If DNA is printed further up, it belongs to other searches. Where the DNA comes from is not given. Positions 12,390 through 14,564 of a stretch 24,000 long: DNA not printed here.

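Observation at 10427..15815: Four-gene translationally coupled operon: GT4 glycosyltransferase, PAP2_3::PIG-L deacetylase fusion and two MprF-TM-like flippase paralogues - candidate uncharacterised aminoglycolipid pathway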

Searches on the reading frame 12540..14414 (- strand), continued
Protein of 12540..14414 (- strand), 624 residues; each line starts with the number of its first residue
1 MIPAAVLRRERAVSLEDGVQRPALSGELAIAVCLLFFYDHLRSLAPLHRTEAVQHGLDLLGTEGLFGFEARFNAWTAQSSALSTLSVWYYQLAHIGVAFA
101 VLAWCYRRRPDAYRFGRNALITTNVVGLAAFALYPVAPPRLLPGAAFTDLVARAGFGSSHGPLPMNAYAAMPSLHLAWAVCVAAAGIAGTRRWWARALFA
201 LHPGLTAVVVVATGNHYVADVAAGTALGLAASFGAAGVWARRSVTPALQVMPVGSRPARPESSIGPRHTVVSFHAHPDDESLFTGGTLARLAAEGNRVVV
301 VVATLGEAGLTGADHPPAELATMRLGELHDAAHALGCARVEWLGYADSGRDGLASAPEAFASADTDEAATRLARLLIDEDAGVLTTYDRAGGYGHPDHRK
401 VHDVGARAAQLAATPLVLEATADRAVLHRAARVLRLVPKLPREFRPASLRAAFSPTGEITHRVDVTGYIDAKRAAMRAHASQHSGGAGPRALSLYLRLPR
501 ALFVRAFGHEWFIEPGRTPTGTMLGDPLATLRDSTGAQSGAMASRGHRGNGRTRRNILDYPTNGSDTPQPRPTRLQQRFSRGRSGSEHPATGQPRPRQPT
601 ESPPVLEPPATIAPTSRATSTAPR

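Call 48: find_encoding_contigs(protein=P0012, flank=10000, max_places=2)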
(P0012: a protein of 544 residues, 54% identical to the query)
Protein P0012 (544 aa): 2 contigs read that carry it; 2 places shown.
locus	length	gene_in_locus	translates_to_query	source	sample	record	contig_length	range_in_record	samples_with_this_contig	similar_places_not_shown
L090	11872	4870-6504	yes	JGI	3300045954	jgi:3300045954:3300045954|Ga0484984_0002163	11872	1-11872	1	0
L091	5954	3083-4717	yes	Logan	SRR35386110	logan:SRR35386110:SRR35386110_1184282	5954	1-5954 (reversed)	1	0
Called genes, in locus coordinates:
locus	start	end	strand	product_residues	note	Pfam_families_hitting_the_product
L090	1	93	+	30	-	?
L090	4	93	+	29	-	-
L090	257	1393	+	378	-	PF00135:COesterase, PF20434:BD-FAE, PF07859:Abhydrolase_3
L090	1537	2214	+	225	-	PF00072:Response_reg, PF00486:Trans_reg_C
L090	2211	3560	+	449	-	PF00672:HAMP, PF00512:HisKA, PF02518:HATPase_c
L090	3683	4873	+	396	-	PF13439:Glyco_transf_4, PF13579:Glyco_trans_4_4, PF20706:GT4-conflict, PF00534:Glycos_transf_1, PF13692:Glyco_trans_1_4, PF13524:Glyco_trans_1_2 (weak)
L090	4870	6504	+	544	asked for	PF14378:PAP2_3, PF02585:PIG-L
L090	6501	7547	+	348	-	PF03706:LPG_synthase_TM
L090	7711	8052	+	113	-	PF07110:EthD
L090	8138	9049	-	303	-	PF13577:SnoaL_4, PF13474:SnoaL_3 (faint), PF14534:DUF4440 (weak), PF00866:Ring_hydroxyl_B (faint), PF12680:SnoaL_2 (faint), PF13577:SnoaL_4, PF14534:DUF4440 (weak)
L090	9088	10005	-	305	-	PF08450:SGL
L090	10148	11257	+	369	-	PF08240:ADH_N, PF00107:ADH_zinc_N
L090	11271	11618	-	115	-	-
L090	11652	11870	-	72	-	?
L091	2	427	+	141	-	?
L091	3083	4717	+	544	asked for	PF14378:PAP2_3, PF02585:PIG-L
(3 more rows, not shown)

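Call 53: predict_structure(alignment_id=A2)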
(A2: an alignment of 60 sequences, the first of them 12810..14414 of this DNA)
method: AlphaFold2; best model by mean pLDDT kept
length: 535 residues; sequences in the alignment: 60
mean_pLDDT: 88.7   pTM: 0.69
mean pLDDT of the five models: 88.7, 88.3, 88.0, 87.9, 87.3
residues with pLDDT >= 90: 388; 70-90: 89; 50-70: 25; < 50: 33
segments of 3 or more residues with pLDDT < 50: 1-3, 9-11, 13-16, 159-165, 245-258
pLDDT, mean of each block of 10 residues (from residue 1): 48 55 89 88 83 93 83 96 94 92 95 94 93 91 92 73 53 93 96 97 97 94 97 93 56 47 76 96 95 96 93 83 97 97 95 88 98 98 98 94 98 98 96 89 91 96 97 96 84 92 95 96 94 81
secondary structure, 60 per line:
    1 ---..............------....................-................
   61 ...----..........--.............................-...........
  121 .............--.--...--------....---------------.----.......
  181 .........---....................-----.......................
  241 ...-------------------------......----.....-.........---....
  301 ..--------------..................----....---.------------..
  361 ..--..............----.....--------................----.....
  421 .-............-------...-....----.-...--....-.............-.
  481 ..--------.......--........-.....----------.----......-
elements in order: H4-17 H24-43 H45-63 H68-77 H80-108 H110-133 H150-153 H174-189 H193-212 H218-243 E269-274 H279-283 H285-293 E297-302 H317-334 E339-342 H365-378 E383-387 H396-411 E416-421 H424-434 H446-449 E461-464 H466-478 H491-497 H500-507 E509-513 H529-534

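Call 55: fold_search(model_id=the predicted structure, library=pdb)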
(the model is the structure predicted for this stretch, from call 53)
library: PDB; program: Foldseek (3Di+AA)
matches with E <= 10: 840; with E <= 0.001: 43
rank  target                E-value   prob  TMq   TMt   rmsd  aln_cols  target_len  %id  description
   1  4ewl_A                1.3e-14  1.00  0.42  0.72   4.1       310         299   30  Crystal Structure of MshB with glycerol and Acetate bound in the active site (released 2012-09-26)
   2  1q7t_B                2.4e-14  1.00  0.41  0.73   4.6       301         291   28  Rv1170 (MshB) from Mycobacterium tuberculosis (released 2004-01-13)
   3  1q74_C                2.8e-14  1.00  0.39  0.72   5.2       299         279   30  The Crystal Structure of 1D-myo-inositol 2-acetamido-2-deoxy-alpha-D-glucopyranoside Deacetylase (MshB) (released 2003-12-02)
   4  1q7t_A                3.9e-14  1.00  0.40  0.66   4.7       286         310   30  Rv1170 (MshB) from Mycobacterium tuberculosis (released 2004-01-13)
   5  4ewl_B                4.5e-14  1.00  0.42  0.74   4.4       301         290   31  Crystal Structure of MshB with glycerol and Acetate bound in the active site (released 2012-09-26)
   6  1q74_A                6.5e-14  1.00  0.41  0.72   4.4       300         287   30  The Crystal Structure of 1D-myo-inositol 2-acetamido-2-deoxy-alpha-D-glucopyranoside Deacetylase (MshB) (released 2003-12-02)
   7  1q74_D                8.6e-14  1.00  0.40  0.74   4.5       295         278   30  The Crystal Structure of 1D-myo-inositol 2-acetamido-2-deoxy-alpha-D-glucopyranoside Deacetylase (MshB) (released 2003-12-02)
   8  1q74_B                1.6e-13  1.00  0.38  0.71   6.2       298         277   30  The Crystal Structure of 1D-myo-inositol 2-acetamido-2-deoxy-alpha-D-glucopyranoside Deacetylase (MshB) (released 2003-12-02)
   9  4xm1_B                2.1e-09  1.00  0.33  0.64  13.4       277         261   21  N,N'-diacetylchitobiose deacetylase from Pyrococcus furiosus in the presence of cadmium (released 2015-06-10)
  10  3wl4_A                4.0e-09  1.00  0.31  0.59  13.2       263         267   22  N,N'-diacetylchitobiose deacetylase (Se-derivative) from Pyrococcus furiosus (released 2014-05-07)
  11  4xm2_A                5.8e-09  1.00  0.31  0.61  13.4       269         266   22  N,N'-diacetylchitobiose deacetylase from Pyrococcus furiosus in the absence of cadmium (released 2015-06-10)
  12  4xm1_D                7.0e-09  1.00  0.32  0.62  14.4       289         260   22  N,N'-diacetylchitobiose deacetylase from Pyrococcus furiosus in the presence of cadmium (released 2015-06-10)
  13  4xm0_B                9.2e-09  1.00  0.33  0.66   5.8       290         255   19  N,N'-diacetylchitobiose deacetylase (SeMet derivative) from Pyrococcus furiosus in the absence of cadmium (released 2015-06-10)
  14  4xm2_B                1.5e-08  1.00  0.30  0.59  13.5       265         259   22  N,N'-diacetylchitobiose deacetylase from Pyrococcus furiosus in the absence of cadmium (released 2015-06-10)
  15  4xm0_C                1.6e-08  1.00  0.31  0.61  13.5       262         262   23  N,N'-diacetylchitobiose deacetylase (SeMet derivative) from Pyrococcus furiosus in the absence of cadmium (released 2015-06-10)
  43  6ebu                  9.0e-04  1.00  0.24  0.70   3.2       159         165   16  Crystal structure of Aquifex aeolicus LpxE (released 2019-06-26)
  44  9ivc_A                2.2e-03  1.00  0.27  0.41  13.9       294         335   18  Cryo-EM structure of AbA-bound Aur1-Kei1 complex (released 2025-06-18)
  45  9vj4_A                2.3e-03  1.00  0.24  0.43   4.6       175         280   20  Structure of a membrane-bound inositol phosphorylceramide synthase and ceramide complex (released 2026-03-11)
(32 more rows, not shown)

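Call 59: search_protein_families(library=pfam, proteins=[P0055, P0094, P0115, P0054, P0063, P0100, P0112, P0090, P0056, P0078], max_evalue=0.00001)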
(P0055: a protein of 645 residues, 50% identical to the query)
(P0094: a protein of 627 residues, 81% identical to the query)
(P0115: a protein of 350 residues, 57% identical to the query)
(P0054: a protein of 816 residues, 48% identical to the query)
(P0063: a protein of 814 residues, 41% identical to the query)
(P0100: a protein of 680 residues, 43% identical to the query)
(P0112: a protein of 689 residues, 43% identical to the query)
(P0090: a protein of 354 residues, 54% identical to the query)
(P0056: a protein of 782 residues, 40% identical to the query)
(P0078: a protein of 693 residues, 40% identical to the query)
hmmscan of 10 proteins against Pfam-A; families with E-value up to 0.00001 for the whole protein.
P0055 (645 aa): 2 families
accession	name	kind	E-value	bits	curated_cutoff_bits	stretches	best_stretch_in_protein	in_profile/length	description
PF03706.18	LPG_synthase_TM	-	2.2e-09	37.7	33.4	1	240-430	7-192/302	Lysylphosphatidylglycerol synthase TM region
PF02585.22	PIG-L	-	3.6e-06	27.9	28.2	1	2-69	73-128/129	GlcNAc-PI de-N-acetylase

P0094 (627 aa): 2 families
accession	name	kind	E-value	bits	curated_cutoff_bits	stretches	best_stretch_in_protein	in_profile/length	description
PF02585.22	PIG-L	-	3.6e-09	37.6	28.2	1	358-417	3-62/129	GlcNAc-PI de-N-acetylase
PF00534.26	Glycos_transf_1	-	2.8e-06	27.4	26.4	1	227-259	91-123/172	Glycosyl transferases group 1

P0115 (350 aa): 4 families
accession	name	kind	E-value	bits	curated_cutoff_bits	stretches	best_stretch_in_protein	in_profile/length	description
PF00534.26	Glycos_transf_1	-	5.3e-26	91.6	26.4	1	45-184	18-159/172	Glycosyl transferases group 1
PF13692.12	Glyco_trans_1_4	-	5.9e-23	82.1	27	1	48-183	7-142/142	Glycosyl transferases group 1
PF02585.22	PIG-L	-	2.4e-19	70.6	28.2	1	236-318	1-83/129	GlcNAc-PI de-N-acetylase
PF20706.3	GT4-conflict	-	1.3e-10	41.3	26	1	9-169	164-331/385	Family 4 Glycosyltransferase in conflict systems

P0054 (816 aa): 3 families
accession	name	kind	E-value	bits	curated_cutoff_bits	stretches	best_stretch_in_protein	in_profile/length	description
PF14378.12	PAP2_3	-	2.8e-44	151.6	27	1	54-235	3-189/190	PAP2 superfamily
PF13692.12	Glyco_trans_1_4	-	1.7e-08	35.3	27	1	459-541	17-110/142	Glycosyl transferases group 1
PF06925.17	MGDG_synth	-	3.2e-08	34.3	25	1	273-405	16-152/169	Monogalactosyldiacylglycerol (MGDG) synthase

P0063 (814 aa): 3 families
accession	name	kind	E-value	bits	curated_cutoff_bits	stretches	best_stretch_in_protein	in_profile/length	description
PF14378.12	PAP2_3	-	3.8e-46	157.7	27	1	48-229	3-189/190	PAP2 superfamily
PF06925.17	MGDG_synth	-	1.8e-09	38.3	25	1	264-394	14-146/169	Monogalactosyldiacylglycerol (MGDG) synthase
PF13692.12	Glyco_trans_1_4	-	3.8e-06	27.7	27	1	460-553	24-123/142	Glycosyl transferases group 1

P0100 (680 aa): 2 families
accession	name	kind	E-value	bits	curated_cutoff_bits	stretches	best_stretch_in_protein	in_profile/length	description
PF14378.12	PAP2_3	-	6.4e-44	150.5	27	1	54-232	3-189/190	PAP2 superfamily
PF03706.18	LPG_synthase_TM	-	6.1e-16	59.2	33.4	1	288-570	9-302/302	Lysylphosphatidylglycerol synthase TM region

P0112 (689 aa): 2 families
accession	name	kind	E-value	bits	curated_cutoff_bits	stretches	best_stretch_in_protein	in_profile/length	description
PF14378.12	PAP2_3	-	1.8e-41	142.5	27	1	54-231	3-188/190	PAP2 superfamily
PF03706.18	LPG_synthase_TM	-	2.7e-16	60.3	33.4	1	297-578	17-302/302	Lysylphosphatidylglycerol synthase TM region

P0090 (354 aa): 3 families
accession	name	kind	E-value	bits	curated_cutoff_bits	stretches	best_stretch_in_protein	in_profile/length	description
PF02585.22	PIG-L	-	4.4e-19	69.7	28.2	1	8-128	1-113/129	GlcNAc-PI de-N-acetylase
PF12679.13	ABC2_membrane_2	-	6.5e-15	55.6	27.2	1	118-295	72-203/283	ABC-2 family transporter protein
PF12730.13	ABC2_membrane_4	-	4.3e-09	37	27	1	145-279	46-170/179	ABC-2 family transporter protein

P0056 (782 aa): 3 families
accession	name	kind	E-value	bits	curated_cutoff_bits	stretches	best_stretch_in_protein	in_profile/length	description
PF14378.12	PAP2_3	-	1.9e-46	158.7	27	1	55-236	1-189/190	PAP2 superfamily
PF03007.21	WS_DGAT_cat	-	2e-31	110.2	23.6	1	255-411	3-165/263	Wax ester synthase/diacylglycerol acyltransferase catalytic domain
PF06974.18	WS_DGAT_C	-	1.1e-17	64.9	20.7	1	510-654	2-144/145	WS/DGAT C-terminal domain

P0078 (693 aa): 2 families
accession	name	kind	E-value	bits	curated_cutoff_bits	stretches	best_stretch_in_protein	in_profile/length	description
PF14378.12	PAP2_3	-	1.2e-50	172.5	27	1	463-645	1-189/190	PAP2 superfamily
PF09594.16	GT87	-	3.8e-30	105.8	25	1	82-312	1-232/237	Glycosyltransferase family 87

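Call 68: search_protein_representatives(protein=window:12810-14414:-)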
Query: 535 residues. Proteins with E-value up to 0.001 (for the whole library): 9657; up to 1e-10: 3686; up to 1e-30: 254. The best 150 are listed.
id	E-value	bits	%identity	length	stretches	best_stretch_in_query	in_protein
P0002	3.4e-194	662.9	62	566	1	14-533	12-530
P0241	2.3e-89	317.0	61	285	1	261-533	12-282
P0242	2.0e-75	271.0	56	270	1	272-531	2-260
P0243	8.1e-75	269.0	61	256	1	299-533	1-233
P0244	2.8e-74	267.2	58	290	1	266-529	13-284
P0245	1.1e-73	265.2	56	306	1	268-535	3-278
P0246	1.3e-73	265.1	58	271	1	268-532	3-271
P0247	5.9e-69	249.7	56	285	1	265-533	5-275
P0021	8.2e-68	245.9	52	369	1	264-531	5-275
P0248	7.0e-67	242.8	54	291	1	264-531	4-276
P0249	3.3e-66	240.6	53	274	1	268-517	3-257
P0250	5.1e-66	240.0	53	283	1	266-529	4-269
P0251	1.2e-63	232.1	56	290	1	269-515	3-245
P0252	6.9e-63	229.7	55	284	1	269-531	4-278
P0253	7.1e-62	226.3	51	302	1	9-253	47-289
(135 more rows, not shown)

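Call 69: find_encoding_contigs(protein=P0041, flank=8000, max_places=2)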
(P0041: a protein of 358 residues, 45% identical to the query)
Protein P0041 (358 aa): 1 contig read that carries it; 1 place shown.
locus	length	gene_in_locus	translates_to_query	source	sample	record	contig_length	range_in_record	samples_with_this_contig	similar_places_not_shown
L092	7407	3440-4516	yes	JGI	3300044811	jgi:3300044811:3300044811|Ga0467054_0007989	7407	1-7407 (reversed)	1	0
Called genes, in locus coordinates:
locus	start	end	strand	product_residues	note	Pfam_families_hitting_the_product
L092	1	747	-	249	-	?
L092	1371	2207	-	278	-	PF02585:PIG-L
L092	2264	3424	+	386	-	PF13439:Glyco_transf_4, PF13579:Glyco_trans_4_4, PF20706:GT4-conflict, PF00534:Glycos_transf_1, PF13692:Glyco_trans_1_4, PF13524:Glyco_trans_1_2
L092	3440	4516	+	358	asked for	PF14378:PAP2_3, PF01569:PAP2 (weak)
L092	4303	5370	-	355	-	PF03706:LPG_synthase_TM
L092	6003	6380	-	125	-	-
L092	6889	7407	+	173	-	?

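Call 70: find_encoding_contigs(protein=P0038, flank=8000, max_places=2)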
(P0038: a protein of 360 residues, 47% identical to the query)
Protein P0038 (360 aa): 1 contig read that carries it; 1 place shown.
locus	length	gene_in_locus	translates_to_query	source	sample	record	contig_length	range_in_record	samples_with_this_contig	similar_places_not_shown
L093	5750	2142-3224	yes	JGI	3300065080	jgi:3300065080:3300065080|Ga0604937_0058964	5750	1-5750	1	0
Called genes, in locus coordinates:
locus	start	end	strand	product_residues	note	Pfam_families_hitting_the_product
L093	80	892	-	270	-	PF02585:PIG-L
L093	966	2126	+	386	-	PF13439:Glyco_transf_4, PF13579:Glyco_trans_4_4, PF20706:GT4-conflict, PF00534:Glycos_transf_1, PF13692:Glyco_trans_1_4, PF13524:Glyco_trans_1_2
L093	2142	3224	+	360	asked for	PF14378:PAP2_3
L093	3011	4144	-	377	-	PF03706:LPG_synthase_TM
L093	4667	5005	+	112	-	-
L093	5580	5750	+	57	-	?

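Call 71: find_encoding_contigs(protein=P0035, flank=8000, max_places=2)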
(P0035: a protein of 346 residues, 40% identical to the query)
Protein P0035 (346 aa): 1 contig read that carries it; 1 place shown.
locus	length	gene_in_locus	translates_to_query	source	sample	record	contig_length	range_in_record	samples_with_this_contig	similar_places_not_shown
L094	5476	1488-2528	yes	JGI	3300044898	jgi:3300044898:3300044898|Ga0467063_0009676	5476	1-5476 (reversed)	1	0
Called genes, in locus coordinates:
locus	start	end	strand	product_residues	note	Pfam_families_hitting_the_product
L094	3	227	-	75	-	?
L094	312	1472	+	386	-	PF13439:Glyco_transf_4, PF13579:Glyco_trans_4_4, PF20706:GT4-conflict, PF00534:Glycos_transf_1, PF13692:Glyco_trans_1_4, PF13524:Glyco_trans_1_2 (weak)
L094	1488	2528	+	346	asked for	PF14378:PAP2_3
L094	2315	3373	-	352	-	PF03706:LPG_synthase_TM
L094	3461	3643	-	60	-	-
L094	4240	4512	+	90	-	-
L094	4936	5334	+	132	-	-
